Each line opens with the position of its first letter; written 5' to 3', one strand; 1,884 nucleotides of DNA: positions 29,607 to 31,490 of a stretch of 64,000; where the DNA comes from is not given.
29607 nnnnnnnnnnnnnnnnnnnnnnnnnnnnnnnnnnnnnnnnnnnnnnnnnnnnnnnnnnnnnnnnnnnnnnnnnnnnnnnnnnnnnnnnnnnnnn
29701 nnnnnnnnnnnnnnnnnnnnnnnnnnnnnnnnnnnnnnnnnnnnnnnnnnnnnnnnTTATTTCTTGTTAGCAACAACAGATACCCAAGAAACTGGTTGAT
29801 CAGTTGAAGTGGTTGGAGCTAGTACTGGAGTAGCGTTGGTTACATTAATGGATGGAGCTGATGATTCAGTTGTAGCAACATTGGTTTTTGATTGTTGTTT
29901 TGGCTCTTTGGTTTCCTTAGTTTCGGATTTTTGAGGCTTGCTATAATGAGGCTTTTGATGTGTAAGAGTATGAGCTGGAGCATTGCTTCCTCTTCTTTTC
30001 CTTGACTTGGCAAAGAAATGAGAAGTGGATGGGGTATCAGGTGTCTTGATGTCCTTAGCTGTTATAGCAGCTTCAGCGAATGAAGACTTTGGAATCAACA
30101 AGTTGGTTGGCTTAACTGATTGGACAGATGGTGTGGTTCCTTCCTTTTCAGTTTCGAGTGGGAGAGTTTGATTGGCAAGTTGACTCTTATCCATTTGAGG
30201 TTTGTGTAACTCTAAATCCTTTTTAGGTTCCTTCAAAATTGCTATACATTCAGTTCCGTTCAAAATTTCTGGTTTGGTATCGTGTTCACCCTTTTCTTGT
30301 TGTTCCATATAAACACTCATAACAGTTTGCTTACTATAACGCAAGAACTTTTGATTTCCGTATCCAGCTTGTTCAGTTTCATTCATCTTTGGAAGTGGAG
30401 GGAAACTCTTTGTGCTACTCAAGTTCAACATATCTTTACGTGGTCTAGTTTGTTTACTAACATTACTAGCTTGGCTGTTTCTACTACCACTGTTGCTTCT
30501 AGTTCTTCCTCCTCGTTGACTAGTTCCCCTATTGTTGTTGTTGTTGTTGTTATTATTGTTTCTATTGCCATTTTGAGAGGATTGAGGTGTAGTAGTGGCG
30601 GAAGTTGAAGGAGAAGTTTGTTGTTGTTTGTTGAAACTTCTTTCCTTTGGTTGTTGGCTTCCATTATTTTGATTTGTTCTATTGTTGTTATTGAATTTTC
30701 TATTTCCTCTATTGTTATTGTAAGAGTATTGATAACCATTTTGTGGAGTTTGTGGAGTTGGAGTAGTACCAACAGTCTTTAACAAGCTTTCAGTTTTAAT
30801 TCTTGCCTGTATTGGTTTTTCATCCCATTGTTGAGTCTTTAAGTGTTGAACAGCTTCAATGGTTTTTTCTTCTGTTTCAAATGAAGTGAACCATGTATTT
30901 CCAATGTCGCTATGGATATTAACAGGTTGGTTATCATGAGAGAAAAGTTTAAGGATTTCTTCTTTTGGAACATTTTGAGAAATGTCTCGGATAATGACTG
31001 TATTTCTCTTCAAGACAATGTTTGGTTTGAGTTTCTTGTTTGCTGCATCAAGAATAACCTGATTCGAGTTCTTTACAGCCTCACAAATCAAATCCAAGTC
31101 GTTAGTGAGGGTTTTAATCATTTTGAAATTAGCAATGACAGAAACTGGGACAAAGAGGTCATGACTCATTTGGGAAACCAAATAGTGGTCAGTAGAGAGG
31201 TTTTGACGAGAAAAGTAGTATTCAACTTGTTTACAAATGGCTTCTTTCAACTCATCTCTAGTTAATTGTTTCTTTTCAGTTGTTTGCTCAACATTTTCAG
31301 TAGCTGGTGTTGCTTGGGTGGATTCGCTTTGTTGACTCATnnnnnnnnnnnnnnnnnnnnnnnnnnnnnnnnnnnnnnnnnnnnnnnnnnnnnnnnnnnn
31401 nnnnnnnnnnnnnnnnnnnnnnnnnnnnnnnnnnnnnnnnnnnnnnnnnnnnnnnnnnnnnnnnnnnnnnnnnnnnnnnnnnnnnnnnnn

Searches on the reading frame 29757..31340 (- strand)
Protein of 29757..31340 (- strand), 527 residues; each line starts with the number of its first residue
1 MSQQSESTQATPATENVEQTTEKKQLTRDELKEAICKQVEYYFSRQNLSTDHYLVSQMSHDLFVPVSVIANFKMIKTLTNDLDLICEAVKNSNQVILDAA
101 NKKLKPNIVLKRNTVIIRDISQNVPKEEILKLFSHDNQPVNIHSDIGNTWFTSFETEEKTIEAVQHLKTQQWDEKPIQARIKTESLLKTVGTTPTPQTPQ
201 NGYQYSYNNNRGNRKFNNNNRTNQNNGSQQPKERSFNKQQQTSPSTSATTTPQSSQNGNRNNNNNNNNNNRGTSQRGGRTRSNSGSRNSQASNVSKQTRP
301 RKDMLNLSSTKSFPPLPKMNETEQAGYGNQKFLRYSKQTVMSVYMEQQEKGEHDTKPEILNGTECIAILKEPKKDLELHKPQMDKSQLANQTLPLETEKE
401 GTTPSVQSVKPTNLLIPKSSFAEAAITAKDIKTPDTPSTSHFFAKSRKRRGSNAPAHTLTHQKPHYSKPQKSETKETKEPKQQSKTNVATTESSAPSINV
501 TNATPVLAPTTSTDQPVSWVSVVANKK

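Call 39: search_protein_families(library=pfam, proteins=[window:29757-31340:-], max_evalue=0.00001)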
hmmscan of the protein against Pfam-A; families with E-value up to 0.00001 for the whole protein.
window:29757-31340:- (527 aa): 1 family
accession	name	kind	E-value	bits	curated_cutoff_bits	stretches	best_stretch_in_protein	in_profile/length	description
PF05383.23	La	-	1.7e-22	79.5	37.1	1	35-91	1-59/59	La domain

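Call 55: find_encoding_contigs(protein=window:29757-31340:-, flank=3000, max_places=2)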
Protein window:29757-31340:- (527 aa): 1 contig read that carries it; 1 place shown.
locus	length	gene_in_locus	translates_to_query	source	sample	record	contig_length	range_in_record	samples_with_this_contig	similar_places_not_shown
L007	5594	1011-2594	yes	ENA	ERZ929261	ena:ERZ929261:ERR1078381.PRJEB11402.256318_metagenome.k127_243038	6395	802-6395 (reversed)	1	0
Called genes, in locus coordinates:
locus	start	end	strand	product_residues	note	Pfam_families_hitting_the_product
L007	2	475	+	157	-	?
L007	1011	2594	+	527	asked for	PF05383:La, PF26088:RRM_LARP4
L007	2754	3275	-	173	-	-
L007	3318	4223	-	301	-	PF01182:Glucosamine_iso (faint)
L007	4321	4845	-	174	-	PF01182:Glucosamine_iso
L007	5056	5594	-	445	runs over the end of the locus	?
